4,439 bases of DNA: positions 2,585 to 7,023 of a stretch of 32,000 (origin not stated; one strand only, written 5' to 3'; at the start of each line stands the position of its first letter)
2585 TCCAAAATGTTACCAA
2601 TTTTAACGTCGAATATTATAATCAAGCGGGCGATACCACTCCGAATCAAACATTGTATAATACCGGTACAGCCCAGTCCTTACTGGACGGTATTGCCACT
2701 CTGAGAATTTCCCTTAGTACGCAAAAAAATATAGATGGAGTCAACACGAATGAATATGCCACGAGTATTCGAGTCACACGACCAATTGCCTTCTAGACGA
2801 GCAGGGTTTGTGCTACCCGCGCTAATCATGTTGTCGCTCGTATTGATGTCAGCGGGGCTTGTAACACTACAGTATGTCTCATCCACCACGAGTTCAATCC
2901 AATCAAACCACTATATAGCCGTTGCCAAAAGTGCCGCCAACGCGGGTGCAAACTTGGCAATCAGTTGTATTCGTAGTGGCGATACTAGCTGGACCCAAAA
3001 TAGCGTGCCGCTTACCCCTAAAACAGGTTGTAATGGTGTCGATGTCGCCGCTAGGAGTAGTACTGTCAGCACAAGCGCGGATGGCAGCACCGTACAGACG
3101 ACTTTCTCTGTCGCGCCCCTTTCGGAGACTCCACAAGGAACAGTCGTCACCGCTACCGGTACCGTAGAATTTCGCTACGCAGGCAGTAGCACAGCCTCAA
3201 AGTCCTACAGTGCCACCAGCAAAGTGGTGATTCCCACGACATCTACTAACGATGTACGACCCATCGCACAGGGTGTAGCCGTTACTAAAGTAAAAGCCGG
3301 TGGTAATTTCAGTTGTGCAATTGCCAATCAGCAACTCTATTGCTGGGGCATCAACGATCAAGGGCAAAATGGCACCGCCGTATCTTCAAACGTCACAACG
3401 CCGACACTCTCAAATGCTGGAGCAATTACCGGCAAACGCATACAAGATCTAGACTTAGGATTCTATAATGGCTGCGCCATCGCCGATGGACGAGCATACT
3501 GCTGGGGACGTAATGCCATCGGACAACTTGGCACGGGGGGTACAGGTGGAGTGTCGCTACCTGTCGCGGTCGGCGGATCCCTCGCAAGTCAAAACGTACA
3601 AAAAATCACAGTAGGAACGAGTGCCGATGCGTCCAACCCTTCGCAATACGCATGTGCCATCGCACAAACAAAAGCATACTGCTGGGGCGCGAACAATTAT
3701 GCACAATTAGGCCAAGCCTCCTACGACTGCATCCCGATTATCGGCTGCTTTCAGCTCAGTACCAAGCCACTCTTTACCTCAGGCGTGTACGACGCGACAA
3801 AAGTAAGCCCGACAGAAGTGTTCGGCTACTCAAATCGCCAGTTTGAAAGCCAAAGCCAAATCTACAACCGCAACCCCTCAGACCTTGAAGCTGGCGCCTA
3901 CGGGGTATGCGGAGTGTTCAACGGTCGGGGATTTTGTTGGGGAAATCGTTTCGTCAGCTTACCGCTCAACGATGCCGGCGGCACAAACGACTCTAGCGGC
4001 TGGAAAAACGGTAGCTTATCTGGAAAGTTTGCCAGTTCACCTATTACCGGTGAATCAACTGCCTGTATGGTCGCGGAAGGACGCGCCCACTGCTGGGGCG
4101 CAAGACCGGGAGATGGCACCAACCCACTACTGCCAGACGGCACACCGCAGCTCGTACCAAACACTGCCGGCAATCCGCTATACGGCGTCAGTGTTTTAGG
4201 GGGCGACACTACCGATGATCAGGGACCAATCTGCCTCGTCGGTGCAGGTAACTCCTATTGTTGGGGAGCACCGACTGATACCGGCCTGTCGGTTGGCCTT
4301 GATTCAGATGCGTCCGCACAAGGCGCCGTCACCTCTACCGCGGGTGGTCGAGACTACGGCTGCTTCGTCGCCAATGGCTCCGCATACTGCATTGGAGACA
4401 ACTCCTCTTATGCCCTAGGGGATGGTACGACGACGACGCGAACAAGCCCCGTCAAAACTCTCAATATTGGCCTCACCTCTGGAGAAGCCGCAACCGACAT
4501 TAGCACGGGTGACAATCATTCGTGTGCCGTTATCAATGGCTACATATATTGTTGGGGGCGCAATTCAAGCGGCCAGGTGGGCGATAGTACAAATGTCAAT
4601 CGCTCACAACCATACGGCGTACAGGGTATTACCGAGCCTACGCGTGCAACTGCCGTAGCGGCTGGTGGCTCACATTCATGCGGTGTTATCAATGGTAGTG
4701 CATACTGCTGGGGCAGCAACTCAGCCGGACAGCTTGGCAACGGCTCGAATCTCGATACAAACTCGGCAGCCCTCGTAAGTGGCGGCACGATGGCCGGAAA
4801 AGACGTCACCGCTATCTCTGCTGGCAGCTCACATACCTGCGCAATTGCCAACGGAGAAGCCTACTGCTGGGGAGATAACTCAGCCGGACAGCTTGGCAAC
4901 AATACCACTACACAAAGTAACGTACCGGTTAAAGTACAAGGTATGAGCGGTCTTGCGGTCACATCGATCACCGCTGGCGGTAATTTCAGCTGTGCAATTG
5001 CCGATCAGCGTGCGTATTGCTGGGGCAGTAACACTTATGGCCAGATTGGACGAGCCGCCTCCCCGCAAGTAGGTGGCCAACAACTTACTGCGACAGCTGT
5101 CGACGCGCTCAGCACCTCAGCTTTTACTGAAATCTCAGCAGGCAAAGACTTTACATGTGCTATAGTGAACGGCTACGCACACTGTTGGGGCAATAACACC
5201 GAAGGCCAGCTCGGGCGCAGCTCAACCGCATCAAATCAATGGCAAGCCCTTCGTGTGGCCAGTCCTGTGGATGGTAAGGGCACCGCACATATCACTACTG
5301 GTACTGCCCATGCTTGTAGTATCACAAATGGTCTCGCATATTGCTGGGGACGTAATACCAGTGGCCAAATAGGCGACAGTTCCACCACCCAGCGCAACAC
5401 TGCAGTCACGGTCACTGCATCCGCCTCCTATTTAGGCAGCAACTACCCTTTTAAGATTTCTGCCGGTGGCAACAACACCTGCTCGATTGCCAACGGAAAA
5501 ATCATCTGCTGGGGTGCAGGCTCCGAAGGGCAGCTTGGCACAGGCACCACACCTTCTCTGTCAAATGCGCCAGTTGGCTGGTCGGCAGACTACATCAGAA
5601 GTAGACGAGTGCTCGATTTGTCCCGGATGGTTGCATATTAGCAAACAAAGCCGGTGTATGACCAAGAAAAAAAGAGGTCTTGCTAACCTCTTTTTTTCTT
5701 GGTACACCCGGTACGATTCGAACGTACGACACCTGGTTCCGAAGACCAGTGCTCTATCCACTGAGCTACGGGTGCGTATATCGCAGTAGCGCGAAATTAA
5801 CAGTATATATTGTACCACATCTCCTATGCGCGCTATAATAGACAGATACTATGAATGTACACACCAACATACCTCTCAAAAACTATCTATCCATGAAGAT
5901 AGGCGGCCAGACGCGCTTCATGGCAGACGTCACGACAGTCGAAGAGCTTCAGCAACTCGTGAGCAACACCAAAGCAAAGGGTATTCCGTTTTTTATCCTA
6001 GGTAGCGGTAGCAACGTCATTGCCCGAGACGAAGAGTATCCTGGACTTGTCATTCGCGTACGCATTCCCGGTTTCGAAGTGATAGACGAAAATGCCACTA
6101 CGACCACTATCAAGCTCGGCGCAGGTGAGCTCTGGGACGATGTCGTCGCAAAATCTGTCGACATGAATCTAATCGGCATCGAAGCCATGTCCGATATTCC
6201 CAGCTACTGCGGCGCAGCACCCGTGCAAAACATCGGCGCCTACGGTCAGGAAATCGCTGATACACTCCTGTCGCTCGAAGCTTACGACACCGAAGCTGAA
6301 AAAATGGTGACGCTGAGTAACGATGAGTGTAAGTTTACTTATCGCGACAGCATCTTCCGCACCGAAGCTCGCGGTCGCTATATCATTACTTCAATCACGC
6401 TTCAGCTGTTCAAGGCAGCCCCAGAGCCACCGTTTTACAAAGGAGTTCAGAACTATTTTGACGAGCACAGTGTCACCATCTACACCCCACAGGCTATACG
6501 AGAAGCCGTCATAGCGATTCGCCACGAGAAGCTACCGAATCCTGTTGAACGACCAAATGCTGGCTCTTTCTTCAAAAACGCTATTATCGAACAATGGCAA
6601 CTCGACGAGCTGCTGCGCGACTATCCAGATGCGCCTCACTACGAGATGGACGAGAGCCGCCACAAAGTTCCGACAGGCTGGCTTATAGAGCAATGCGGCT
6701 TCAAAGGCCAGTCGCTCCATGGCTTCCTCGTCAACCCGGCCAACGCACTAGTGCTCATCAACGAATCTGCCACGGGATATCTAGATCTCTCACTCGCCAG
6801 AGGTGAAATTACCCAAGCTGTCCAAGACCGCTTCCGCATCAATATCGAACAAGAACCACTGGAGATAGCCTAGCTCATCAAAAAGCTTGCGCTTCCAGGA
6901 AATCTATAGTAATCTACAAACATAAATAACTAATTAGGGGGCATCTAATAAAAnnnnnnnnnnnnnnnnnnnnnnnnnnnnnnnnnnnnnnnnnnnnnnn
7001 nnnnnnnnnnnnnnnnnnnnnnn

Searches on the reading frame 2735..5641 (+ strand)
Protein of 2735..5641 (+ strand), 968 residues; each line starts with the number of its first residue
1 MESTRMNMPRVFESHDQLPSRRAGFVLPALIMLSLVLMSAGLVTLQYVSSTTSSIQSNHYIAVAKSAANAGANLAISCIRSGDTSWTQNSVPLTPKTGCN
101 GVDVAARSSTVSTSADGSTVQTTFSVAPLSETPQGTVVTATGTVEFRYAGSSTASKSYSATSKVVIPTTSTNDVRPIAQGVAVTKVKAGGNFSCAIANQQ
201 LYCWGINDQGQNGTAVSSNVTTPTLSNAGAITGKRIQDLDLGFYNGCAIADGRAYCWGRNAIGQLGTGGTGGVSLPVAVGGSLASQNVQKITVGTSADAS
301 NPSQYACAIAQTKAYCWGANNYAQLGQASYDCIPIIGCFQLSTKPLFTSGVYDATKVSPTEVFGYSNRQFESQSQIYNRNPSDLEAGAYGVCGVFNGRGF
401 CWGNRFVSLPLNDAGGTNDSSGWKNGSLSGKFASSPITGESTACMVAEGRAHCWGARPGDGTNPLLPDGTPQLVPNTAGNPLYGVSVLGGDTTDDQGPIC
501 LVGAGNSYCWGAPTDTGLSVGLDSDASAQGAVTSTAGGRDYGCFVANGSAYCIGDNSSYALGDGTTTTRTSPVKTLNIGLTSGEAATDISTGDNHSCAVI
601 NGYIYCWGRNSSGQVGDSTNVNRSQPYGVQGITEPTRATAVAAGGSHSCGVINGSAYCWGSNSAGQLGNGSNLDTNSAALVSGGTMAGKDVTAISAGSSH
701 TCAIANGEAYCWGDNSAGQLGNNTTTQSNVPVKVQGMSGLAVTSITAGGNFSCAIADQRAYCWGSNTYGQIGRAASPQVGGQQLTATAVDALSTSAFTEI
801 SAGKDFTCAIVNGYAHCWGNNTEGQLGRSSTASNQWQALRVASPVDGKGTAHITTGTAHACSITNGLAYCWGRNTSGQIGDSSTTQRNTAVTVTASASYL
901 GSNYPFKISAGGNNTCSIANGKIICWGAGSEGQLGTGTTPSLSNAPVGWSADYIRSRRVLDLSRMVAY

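Call 6: search_protein_families(library=pfam, proteins=[window:2735-5641:+], max_evalue=0.001)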
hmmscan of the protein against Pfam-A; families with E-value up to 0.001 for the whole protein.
window:2735-5641:+ (968 aa): 4 families
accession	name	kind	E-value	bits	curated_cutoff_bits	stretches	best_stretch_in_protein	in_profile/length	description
PF25390.1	WD40_RLD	-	1.9e-131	439.1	150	4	527-860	29-361/363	RCC1-like domain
PF00415.24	RCC1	-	3.4e-73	242.5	21.7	6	706-755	1-50/50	Regulator of chromosome condensation (RCC1) repeat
PF13540.12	RCC1_2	-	4.6e-44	147.6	22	5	691-719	1-30/30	Regulator of chromosome condensation (RCC1) repeat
PF25384.1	Alsin_RLD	-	5.8e-10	39.5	100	0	655-727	243-314/405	Alsin RCC1-like domain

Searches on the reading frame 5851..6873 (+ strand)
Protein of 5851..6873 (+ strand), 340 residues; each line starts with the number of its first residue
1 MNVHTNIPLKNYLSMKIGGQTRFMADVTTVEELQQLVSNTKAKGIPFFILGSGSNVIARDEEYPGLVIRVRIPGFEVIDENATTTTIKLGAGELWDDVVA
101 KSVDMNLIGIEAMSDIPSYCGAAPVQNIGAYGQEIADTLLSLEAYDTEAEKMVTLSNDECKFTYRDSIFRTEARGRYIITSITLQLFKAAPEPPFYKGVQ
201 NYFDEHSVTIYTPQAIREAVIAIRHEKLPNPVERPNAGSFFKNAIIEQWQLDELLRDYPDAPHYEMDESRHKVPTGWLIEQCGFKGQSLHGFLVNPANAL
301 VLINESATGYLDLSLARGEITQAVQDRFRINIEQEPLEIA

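Call 6: search_protein_families(library=pfam, proteins=[window:5851-6873:+], max_evalue=0.001)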
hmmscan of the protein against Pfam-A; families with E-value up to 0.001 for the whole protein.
window:5851-6873:+ (340 aa): 2 families
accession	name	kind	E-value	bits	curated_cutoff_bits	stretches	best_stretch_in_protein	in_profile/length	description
PF02873.21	MurB_C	-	3.6e-18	66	27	1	216-336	2-96/99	UDP-N-acetylenolpyruvoylglucosamine reductase, C-terminal domain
PF01565.28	FAD_binding_4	-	9.3e-18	64.7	26.4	1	27-154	7-137/139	FAD binding domain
